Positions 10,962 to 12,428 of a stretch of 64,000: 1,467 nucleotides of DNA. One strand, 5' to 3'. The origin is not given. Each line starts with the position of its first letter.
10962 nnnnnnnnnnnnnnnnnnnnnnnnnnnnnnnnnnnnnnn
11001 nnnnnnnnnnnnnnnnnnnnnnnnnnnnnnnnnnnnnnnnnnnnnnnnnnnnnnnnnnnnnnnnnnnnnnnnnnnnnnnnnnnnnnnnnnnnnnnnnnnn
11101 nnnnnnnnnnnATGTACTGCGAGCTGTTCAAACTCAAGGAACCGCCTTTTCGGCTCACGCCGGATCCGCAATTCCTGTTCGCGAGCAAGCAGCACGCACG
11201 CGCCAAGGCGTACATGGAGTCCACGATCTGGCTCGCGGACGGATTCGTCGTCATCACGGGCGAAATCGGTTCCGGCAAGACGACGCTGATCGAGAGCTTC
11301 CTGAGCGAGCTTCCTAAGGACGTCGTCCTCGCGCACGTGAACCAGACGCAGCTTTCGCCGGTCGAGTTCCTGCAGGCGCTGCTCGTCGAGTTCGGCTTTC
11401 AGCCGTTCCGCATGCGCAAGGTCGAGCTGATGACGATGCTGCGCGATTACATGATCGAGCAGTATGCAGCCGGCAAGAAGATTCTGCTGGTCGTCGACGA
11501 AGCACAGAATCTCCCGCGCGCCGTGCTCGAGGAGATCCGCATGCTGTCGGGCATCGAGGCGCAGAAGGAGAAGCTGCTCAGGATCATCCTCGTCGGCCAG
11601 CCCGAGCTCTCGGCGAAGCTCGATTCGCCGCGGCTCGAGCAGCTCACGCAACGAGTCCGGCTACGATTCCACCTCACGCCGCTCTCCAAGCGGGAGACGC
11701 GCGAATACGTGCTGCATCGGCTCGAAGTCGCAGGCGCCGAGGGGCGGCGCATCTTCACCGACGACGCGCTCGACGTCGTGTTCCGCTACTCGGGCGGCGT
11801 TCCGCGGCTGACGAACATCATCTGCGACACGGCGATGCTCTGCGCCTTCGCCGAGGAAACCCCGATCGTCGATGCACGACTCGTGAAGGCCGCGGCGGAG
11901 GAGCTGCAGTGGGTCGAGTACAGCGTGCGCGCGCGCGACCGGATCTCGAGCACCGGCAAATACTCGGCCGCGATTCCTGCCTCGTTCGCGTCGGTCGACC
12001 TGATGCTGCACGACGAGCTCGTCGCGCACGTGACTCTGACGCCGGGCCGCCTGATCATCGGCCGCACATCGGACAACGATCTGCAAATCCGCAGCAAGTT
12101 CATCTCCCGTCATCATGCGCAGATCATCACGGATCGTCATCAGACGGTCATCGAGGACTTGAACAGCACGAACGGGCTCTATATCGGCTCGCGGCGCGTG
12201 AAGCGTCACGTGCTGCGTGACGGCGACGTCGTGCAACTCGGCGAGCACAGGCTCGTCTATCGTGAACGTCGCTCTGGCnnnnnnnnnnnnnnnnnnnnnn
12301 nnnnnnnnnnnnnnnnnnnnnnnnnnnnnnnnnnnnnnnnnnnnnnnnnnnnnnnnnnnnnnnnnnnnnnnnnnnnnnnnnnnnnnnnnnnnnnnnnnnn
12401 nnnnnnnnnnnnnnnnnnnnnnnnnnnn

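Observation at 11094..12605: ExeA/GspA-type AAA ATPase fused to an FHA phosphothreonine-binding domain and an acidic tail, with no secretion or pilus genes nearby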

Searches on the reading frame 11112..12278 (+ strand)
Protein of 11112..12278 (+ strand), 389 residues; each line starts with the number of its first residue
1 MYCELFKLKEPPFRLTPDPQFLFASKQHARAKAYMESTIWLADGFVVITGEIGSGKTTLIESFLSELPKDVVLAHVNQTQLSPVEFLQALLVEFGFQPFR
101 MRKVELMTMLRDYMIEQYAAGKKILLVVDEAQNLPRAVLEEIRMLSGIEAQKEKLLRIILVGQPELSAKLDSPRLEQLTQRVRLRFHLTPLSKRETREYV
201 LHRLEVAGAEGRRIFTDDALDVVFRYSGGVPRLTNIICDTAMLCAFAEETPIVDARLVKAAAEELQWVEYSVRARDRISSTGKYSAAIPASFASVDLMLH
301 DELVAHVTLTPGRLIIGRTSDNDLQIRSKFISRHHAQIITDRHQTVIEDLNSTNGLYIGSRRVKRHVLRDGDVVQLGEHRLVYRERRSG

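Call 22: search_protein_representatives(protein=window:11112-12278:+)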
Query: 389 residues. Proteins with E-value up to 0.001 (for the whole library): 61839; up to 1e-10: 24914; up to 1e-30: 10007. The best 150 are listed.
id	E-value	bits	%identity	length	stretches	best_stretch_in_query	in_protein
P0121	6.6e-147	505.6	60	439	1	1-387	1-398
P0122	4.2e-139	480.0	62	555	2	1-276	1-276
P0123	1.2e-134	465.3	58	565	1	1-384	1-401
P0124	3.9e-122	424.2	82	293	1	1-232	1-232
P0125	6.7e-111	387.2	63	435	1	1-271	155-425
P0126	8.4e-107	373.7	60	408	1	1-273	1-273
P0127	1.5e-106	372.9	62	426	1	1-273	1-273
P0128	6.3e-106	370.8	74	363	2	35-189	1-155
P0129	6.8e-103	360.8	46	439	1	2-383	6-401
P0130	2.2e-102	359.2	45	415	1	1-383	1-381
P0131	2.5e-101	355.7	52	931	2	1-268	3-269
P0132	1.3e-100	353.3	52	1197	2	1-277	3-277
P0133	2.2e-100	352.6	51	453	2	1-266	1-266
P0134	2.8e-100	352.2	48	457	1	1-385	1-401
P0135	9.5e-100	350.5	45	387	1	1-384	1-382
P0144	7.8e-96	337.6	47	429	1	1-384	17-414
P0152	2.4e-94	332.8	46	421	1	1-384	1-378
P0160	1.3e-88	313.9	41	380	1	1-385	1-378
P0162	3.5e-87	309.2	38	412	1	1-382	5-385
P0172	3.7e-81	289.3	38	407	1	1-384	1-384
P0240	3.2e-67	243.5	35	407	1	2-382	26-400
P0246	9.9e-67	241.9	35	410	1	1-383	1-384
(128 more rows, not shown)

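Call 26: find_related_loci(query=A2, collection=genome_contigs, flank=10000)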
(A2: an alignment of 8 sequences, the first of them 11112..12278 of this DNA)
Query A2 (389 aa) in genome_contigs; peptide patterns used: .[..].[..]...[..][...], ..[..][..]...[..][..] (x = any residue, [..] = any of these).
600 stretches matched a pattern (row limit reached: there are more); 240 encode a relative of the query (tblastn E <= 1e-3); the best 80 are kept; 80 distinct loci.
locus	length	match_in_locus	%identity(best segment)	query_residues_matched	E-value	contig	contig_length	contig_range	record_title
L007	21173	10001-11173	74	1-388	0e+0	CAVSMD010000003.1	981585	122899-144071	MAG: uncultured Gammaproteobacteria bacterium isolate MFD04944.bin.1.114 genome assembly, contig: contig_24754, whole ge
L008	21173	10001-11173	74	1-388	0e+0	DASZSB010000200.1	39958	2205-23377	MAG TPA_asm: Gammaproteobacteria bacterium isolate SMAG_U6039 k141_385374, whole genome shotgun sequence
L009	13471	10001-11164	67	1-388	3e-177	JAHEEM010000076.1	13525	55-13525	MAG: Rhodospirillaceae bacterium isolate Ww272 NODE_9956_length_13525_cov_2.976574, whole genome shotgun sequence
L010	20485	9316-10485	65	1-388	8e-171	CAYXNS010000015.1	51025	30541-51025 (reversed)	MAG TPA_asm: uncultured Gammaproteobacteria bacterium isolate SRP308112_co1_437 genome assembly, contig: NODE_642_length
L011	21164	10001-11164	62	1-387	6e-163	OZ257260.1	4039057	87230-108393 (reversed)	MAG: Steroidobacteraceae bacterium isolate 69e77604-6ffc-4d49-a9da-791af772e4f7 genome assembly, chromosome: 1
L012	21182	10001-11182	61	1-389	3e-161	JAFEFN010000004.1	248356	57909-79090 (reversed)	MAG: Proteobacteria bacterium isolate SZAS LIN-90 LIN-619__4__length-248356, whole genome shotgun sequence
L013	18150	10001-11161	61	1-387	3e-161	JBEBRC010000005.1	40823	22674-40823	MAG: Steroidobacter denitrificans isolate T2.bin.105 NODE_2774_length_40823_cov_9.533335, whole genome shotgun sequence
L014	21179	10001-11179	60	1-387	3e-160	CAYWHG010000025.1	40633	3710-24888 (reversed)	MAG TPA_asm: uncultured Steroidobacter sp. isolate SRP344714_co2_53 genome assembly, contig: NODE_2300_length_40633_cov_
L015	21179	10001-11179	62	1-389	3e-159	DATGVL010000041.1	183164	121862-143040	MAG TPA_asm: Steroidobacteraceae bacterium isolate SMAG_U10555 k141_328981, whole genome shotgun sequence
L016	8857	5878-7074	58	1-387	1e-158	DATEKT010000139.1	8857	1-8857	MAG TPA_asm: Steroidobacteraceae bacterium isolate SMAG_U8897 k141_1145105, whole genome shotgun sequence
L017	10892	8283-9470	59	1-388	5e-158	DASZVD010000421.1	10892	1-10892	MAG TPA_asm: Steroidobacteraceae bacterium isolate SMAG_U6122 k141_836382, whole genome shotgun sequence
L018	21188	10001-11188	60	1-387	1e-157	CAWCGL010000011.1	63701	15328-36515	MAG: uncultured proteobacterium isolate MFD09368.bin.2.139 genome assembly, contig: contig_54661, whole genome shotgun s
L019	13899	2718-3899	61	1-389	4e-157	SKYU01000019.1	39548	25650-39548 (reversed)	MAG: Gammaproteobacteria bacterium isolate CSSed162cmB_305 CSSed16-2cmB-1117, whole genome shotgun sequence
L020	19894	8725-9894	60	1-387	6e-157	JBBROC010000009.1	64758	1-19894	MAG: Steroidobacterales bacterium isolate La1_metabat2.235 LA1C_B2.235_k141_3050569L_64758_cov_59.2027, whole genome sho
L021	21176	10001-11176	60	1-388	1e-156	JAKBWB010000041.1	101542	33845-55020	MAG: Proteobacteria bacterium isolate TL1-4.bin61 NODE_89_length_101542_cov_7.369502, whole genome shotgun sequence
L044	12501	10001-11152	37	1-384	3e-80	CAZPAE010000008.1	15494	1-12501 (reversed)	MAG TPA_asm: uncultured Thioalkalispiraceae bacterium isolate SRP135972_co1_229 genome assembly, contig: NODE_4488_lengt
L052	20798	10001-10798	41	1-265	4e-64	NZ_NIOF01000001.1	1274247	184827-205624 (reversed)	Roseateles aquatilis strain CCUG 48205 Scaffold1_1, whole genome shotgun sequence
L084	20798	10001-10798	41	1-265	5e-61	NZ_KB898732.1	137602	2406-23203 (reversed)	Thioalkalivibrio sp. ALJ24 D571DRAFT_scaffold00009.9, whole genome shotgun sequence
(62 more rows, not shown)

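Call 30: search_protein_families(library=pfam, proteins=[L044:1098-2810:-, L044:2951-3346:+, L044:3581-5059:+, L044:5699-6073:+, L044:6152-7051:+, L044:7066-8067:+, L044:8702-9235:+, L044:9256-9858:+, L044:10001-11221:+, L044:11649-12443:+], max_evalue=0.001)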
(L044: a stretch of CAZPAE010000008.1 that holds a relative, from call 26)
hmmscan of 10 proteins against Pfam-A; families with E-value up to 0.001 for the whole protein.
L044:1098-2810:- (571 aa): 3 families
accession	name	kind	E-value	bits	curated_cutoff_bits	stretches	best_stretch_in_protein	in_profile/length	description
PF09423.15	PhoD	-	1e-112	377.1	27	1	149-535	1-342/343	PhoD-like phosphatase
PF16655.11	PhoD_N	-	3.2e-31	108.2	30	1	47-138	1-90/90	PhoD-like phosphatase, N-terminal domain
PF16656.11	Pur_ac_phosph_N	-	0.0001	23.2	30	1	54-138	11-93/93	Purple acid Phosphatase, N-terminal domain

L044:2951-3346:+ (132 aa): 0 families

L044:3581-5059:+ (493 aa): 2 families
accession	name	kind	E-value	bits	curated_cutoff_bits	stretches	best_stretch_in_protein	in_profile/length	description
PF19050.5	PhoD_2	-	6.6e-33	114.1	22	2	123-336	62-287/543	PhoD related phosphatase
PF09423.15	PhoD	-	1.8e-09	37.6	27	1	102-293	1-170/343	PhoD-like phosphatase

L044:5699-6073:+ (125 aa): 0 families

L044:6152-7051:+ (300 aa): 5 families
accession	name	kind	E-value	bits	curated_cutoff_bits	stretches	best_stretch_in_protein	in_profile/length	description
PF00005.33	ABC_tran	-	2.4e-32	112.8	25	1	28-163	2-137/137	ABC transporter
PF13304.12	AAA_21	-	1.7e-14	55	27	1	129-192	232-298/304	AAA domain, putative AbiEii toxin, Type IV TA system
PF13175.12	AAA_15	-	2.7e-05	24.4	32.1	0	151-192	327-369/374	AAA ATPase domain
PF02463.25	SMC_N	-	0.00016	21.6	40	0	114-190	122-196/220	RecF/RecN/SMC N terminal domain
PF13558.12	SbcC_Walker_B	-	0.00058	20.5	27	0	128-178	26-89/90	SbcC/RAD50-like, Walker B motif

L044:7066-8067:+ (334 aa): 2 families
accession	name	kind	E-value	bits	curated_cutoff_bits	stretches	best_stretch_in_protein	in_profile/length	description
PF12698.13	ABC2_membrane_3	-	2.4e-28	99.7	31.6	1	20-328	1-346/347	ABC-2 family transporter protein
PF01061.29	ABC2_membrane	-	5e-23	82.2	26.9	1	135-300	51-210/211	ABC-2 type transporter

L044:8702-9235:+ (178 aa): 1 family
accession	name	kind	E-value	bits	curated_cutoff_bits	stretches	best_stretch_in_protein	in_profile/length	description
PF04519.19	Bactofilin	-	1.5e-22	80.1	27.9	1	59-155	2-97/98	Polymer-forming cytoskeletal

L044:9256-9858:+ (201 aa): 0 families

L044:10001-11221:+ (407 aa): 6 families
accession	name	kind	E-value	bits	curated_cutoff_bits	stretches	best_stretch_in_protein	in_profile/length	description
PF13401.12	AAA_22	-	2.1e-22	80.2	27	1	43-166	5-126/130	AAA domain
PF00498.31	FHA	-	2.7e-14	53.8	20.7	1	315-377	2-67/67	FHA domain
PF16697.10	Yop-YscD_cpl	-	1.7e-08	35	33.2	1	307-381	12-88/94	Inner membrane component of T3SS, cytoplasmic domain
PF13191.12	AAA_16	-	4.1e-08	34.3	32.6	1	44-149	25-159/167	AAA ATPase domain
PF13173.12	AAA_14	-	0.00039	20.8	27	0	44-146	3-85/129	AAA domain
PF09848.15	SLFN-g3_helicase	-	0.00042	20.1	24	1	45-137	3-94/354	Schlafen group 3, DNA/RNA helicase domain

L044:11649-12443:+ (265 aa): 1 family
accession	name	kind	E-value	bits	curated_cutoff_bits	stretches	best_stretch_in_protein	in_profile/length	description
PF01497.23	Peripla_BP_2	-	3.2e-48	164.6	27.5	1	8-236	1-233/235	Periplasmic binding protein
